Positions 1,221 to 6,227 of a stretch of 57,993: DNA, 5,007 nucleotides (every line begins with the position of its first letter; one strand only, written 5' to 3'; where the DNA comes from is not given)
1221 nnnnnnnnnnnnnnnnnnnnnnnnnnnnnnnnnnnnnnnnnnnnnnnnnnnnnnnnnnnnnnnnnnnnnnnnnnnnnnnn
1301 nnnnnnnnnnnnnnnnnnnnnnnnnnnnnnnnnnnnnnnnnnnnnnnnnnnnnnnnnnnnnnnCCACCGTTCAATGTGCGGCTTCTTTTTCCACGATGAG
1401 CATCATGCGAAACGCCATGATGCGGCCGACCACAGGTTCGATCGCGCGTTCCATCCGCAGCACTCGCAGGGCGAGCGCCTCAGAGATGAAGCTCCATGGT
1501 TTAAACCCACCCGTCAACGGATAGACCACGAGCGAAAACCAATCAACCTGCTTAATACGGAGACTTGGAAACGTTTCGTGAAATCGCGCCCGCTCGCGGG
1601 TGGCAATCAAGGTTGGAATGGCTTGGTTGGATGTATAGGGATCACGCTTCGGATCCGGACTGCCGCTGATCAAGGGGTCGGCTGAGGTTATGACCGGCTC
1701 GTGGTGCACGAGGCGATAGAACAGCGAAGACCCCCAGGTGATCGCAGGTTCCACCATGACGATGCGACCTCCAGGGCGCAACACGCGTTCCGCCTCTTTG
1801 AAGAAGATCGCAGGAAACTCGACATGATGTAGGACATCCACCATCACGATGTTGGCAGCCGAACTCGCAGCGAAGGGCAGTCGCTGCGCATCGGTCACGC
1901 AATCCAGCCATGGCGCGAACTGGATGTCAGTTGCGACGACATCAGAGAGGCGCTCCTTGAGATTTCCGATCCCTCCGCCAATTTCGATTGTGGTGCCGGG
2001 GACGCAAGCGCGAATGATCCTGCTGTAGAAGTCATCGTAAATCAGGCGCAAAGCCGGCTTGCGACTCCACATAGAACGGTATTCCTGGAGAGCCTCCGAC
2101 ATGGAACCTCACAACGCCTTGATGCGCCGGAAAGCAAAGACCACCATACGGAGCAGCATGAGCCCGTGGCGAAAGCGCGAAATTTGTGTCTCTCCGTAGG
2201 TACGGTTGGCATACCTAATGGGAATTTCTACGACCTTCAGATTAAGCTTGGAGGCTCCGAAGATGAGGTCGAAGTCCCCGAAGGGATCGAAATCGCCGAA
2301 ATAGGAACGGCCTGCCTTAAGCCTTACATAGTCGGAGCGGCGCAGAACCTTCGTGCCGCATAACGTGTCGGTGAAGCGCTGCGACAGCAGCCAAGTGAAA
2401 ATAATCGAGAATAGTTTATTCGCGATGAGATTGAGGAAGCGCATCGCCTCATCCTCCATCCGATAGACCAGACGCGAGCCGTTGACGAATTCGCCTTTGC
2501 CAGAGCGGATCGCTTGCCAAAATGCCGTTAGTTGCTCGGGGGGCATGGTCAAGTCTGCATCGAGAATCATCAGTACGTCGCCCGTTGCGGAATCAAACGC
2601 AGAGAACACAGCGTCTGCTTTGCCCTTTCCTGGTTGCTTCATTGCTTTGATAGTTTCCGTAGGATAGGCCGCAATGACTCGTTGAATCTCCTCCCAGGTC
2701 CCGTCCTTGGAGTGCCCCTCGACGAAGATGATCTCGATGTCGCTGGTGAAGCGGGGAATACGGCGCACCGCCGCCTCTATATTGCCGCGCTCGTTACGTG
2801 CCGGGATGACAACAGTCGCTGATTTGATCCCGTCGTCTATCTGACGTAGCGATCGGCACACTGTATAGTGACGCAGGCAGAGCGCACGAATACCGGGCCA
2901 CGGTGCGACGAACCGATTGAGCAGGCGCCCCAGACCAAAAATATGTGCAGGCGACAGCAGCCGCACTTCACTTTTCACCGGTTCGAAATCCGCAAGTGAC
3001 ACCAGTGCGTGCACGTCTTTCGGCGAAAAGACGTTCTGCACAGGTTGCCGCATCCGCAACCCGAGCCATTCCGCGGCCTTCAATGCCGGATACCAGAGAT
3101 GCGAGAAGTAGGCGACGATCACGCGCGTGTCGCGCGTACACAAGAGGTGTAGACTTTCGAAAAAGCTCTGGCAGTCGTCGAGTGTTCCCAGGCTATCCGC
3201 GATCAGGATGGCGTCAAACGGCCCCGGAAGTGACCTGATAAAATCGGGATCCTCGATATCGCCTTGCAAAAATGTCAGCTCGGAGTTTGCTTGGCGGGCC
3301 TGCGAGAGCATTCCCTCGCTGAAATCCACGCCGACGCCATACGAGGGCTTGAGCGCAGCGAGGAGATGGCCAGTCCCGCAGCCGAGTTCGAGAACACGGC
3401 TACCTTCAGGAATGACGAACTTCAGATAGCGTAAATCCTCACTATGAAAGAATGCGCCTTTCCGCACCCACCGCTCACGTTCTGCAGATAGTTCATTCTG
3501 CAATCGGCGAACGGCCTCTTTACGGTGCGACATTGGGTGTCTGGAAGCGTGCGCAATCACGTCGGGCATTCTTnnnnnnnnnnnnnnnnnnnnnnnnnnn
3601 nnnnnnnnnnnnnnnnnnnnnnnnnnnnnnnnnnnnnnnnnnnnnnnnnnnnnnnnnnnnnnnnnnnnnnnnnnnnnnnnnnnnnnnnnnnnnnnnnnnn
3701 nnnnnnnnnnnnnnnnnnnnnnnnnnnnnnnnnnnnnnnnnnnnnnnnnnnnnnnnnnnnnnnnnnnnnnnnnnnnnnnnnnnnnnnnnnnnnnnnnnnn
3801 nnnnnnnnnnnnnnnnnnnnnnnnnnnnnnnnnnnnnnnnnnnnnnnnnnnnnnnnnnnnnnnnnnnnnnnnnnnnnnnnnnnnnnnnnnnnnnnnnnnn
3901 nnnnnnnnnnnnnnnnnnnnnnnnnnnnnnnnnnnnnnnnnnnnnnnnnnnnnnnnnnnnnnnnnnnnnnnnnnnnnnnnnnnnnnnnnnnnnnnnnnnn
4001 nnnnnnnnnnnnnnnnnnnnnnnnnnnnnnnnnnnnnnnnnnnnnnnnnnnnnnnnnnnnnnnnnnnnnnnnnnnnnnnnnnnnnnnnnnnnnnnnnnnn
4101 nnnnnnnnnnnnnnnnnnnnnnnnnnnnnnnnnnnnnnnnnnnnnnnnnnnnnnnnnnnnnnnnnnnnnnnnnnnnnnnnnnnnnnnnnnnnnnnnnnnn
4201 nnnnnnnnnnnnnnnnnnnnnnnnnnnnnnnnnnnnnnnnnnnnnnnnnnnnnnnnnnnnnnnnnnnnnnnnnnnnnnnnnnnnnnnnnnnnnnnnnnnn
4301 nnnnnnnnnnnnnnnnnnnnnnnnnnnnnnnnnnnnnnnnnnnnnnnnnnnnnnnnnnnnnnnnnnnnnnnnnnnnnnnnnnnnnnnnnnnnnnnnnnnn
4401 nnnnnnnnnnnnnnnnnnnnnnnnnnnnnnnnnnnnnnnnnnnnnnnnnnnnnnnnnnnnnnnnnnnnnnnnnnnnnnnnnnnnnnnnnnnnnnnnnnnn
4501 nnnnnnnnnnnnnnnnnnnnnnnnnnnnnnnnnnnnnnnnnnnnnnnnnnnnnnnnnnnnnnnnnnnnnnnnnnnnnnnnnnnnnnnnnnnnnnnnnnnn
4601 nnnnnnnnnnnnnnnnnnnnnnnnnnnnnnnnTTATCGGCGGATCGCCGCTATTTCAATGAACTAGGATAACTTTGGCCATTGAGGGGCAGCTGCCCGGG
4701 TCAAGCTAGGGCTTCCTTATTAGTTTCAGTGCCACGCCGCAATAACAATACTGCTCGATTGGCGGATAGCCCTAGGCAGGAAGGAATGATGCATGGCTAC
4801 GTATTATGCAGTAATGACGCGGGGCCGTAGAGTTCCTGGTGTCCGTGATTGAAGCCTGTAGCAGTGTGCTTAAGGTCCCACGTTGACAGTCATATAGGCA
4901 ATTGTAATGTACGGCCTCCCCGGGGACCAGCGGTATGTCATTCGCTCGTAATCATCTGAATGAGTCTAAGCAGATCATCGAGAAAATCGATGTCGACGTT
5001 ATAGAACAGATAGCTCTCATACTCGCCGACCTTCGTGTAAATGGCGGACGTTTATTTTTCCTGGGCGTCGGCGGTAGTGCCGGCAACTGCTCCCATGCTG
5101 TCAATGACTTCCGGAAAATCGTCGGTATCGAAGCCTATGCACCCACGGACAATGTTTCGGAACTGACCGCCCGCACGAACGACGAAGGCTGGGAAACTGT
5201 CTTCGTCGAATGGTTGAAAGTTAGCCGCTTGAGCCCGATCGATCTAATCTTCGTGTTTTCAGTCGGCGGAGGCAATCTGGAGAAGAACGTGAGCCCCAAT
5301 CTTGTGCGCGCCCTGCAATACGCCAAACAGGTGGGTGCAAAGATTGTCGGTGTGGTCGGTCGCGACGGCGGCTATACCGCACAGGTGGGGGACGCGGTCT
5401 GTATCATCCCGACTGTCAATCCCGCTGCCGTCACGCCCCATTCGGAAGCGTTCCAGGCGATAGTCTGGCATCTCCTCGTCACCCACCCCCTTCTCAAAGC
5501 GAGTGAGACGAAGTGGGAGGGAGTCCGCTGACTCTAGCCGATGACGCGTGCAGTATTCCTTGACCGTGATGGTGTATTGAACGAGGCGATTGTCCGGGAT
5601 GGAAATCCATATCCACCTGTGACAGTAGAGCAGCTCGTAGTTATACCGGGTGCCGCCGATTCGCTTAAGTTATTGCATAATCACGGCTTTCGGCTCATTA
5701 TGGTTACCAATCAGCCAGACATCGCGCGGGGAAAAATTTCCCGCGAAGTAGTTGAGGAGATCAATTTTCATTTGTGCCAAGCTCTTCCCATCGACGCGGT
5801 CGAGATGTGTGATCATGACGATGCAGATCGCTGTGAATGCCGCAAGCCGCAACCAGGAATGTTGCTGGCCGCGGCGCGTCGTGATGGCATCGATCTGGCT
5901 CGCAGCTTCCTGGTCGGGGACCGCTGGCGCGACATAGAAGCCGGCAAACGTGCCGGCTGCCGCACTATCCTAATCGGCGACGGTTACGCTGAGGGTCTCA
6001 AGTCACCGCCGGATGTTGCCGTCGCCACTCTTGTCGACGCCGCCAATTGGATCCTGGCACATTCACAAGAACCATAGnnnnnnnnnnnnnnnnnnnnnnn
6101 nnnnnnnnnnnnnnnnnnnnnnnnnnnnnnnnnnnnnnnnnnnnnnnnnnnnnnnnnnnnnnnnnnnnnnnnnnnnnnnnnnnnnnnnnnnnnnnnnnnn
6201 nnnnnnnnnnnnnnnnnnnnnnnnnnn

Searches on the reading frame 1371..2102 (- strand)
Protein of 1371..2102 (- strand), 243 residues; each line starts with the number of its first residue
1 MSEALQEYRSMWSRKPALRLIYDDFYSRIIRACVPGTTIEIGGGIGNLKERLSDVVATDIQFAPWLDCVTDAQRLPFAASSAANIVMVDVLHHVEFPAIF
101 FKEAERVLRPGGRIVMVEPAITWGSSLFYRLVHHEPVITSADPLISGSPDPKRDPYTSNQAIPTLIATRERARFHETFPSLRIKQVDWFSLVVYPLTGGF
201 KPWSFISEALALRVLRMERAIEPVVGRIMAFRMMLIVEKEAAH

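Call 39: search_protein_families(library=pfam, proteins=[window:1371-2102:-], max_evalue=0.001)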
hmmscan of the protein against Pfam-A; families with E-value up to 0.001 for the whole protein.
window:1371-2102:- (243 aa): 5 families
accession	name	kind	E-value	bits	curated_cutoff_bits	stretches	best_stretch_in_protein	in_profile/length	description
PF08241.18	Methyltransf_11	-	1.9e-10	41.7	21.2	1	68-116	47-95/95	Methyltransferase domain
PF13489.12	Methyltransf_23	-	1.1e-06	28.9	27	1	34-123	22-123/164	Methyltransferase domain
PF13649.12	Methyltransf_25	-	5e-05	24.4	27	1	69-112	52-97/97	Methyltransferase domain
PF13847.12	Methyltransf_31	-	0.00021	21.4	27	1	69-120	60-113/145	Methyltransferase domain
PF08242.18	Methyltransf_12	-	0.00094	20.3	30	0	76-114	64-98/98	Methyltransferase domain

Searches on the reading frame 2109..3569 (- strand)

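Call 39: search_protein_families(library=pfam, proteins=[window:2109-3569:-], max_evalue=0.001)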
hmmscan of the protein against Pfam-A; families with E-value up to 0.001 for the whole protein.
window:2109-3569:- (486 aa): 11 families
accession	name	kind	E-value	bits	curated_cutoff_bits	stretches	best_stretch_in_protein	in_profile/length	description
PF00535.33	Glycos_transf_2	-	3.3e-20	73.1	23.3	1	252-382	1-131/168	Glycosyl transferase family 2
PF13489.12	Methyltransf_23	-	4.7e-14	52.9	27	1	51-199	18-163/164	Methyltransferase domain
PF13847.12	Methyltransf_31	-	7.9e-13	48.8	27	1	55-156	3-113/145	Methyltransferase domain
PF13649.12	Methyltransf_25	-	1.1e-12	48.9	27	1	59-141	1-90/97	Methyltransferase domain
PF08242.18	Methyltransf_12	-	2.9e-11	44.4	30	1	60-147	1-95/98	Methyltransferase domain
PF08241.18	Methyltransf_11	-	4.6e-10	40.4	21.2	1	60-143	1-86/95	Methyltransferase domain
PF13641.12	Glyco_tranf_2_3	-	2.5e-09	37.9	27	1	252-393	4-151/230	Glycosyltransferase like family 2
PF10111.15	Glyco_tranf_2_2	-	1.7e-08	34.7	27.3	1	252-358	1-110/276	Glycosyltransferase like family 2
PF07021.18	MetW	-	5e-07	30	21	1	44-154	2-109/193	Methionine biosynthesis protein MetW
PF13506.12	Glyco_transf_21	-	0.0007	19.5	21.7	0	317-385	18-86/174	Glycosyl transferase family 21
PF01728.25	FtsJ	-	0.00095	19.6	24.1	0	53-122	19-96/181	FtsJ-like methyltransferase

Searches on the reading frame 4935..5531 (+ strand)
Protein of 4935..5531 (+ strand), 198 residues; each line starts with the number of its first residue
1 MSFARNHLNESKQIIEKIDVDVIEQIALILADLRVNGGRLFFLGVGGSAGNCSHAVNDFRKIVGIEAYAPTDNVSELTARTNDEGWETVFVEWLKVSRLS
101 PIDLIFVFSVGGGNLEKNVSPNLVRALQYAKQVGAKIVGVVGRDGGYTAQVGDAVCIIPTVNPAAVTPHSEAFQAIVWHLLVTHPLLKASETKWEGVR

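Call 39: search_protein_families(library=pfam, proteins=[window:4935-5531:+], max_evalue=0.001)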
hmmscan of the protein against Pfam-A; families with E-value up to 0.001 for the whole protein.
window:4935-5531:+ (198 aa): 2 families
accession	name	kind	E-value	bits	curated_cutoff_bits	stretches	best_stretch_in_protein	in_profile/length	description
PF13580.11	SIS_2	-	9.3e-09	35.9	27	1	11-142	6-138/138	SIS domain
PF01380.27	SIS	-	0.00063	20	25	0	97-170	49-112/131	SIS domain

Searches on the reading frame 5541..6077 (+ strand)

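Call 39: search_protein_families(library=pfam, proteins=[window:5541-6077:+], max_evalue=0.001)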
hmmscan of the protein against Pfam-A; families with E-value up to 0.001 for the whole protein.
window:5541-6077:+ (178 aa): 6 families
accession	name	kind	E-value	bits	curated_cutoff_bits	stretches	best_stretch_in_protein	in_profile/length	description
PF13242.12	Hydrolase_like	-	6.6e-15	55.2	22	1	100-163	2-71/75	HAD-hyrolase-like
PF00702.32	Hydrolase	-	2.8e-12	47.9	26.4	1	30-139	95-191/191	haloacid dehalogenase-like hydrolase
PF13419.12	HAD_2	-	5.6e-10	40.1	23.8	1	31-144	77-177/178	Haloacid dehalogenase-like hydrolase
PF08645.17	PNK3P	-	1.1e-05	25.7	22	1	39-127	35-125/161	Polynucleotide kinase 3 phosphatase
PF12710.13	HAD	-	2.1e-05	25.5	27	1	31-134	75-187/189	haloacid dehalogenase-like hydrolase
PF13344.12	Hydrolase_6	-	2.6e-05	24.7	27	1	6-77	2-57/101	Haloacid dehalogenase-like hydrolase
